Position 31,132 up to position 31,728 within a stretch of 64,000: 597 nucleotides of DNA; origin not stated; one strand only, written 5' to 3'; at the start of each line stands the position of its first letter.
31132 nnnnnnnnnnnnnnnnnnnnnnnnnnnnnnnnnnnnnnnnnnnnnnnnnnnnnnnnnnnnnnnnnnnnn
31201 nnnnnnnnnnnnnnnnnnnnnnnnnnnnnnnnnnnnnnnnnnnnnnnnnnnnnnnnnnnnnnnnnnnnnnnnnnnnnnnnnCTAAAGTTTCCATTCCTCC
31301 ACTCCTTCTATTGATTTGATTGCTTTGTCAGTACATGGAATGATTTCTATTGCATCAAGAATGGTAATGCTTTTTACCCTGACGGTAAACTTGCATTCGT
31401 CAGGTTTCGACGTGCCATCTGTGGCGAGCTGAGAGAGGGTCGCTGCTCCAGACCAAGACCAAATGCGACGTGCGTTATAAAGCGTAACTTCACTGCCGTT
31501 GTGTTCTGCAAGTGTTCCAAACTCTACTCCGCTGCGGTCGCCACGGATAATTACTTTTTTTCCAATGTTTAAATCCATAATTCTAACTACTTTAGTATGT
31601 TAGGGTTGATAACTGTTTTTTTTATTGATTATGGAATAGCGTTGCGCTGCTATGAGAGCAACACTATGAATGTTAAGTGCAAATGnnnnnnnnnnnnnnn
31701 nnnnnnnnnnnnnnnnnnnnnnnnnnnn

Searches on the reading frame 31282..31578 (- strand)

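Call 106: search_protein_families(library=pfam, max_evalue=0.01, proteins=[window:31282-31578:-])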
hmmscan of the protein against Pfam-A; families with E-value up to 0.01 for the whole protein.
window:31282-31578:- (98 aa): 1 family
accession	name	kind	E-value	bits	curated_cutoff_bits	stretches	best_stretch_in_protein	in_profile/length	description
PF22253.2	DUF6948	-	2.7e-28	98.4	27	1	6-90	1-85/85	Domain of unknown function (DUF6948)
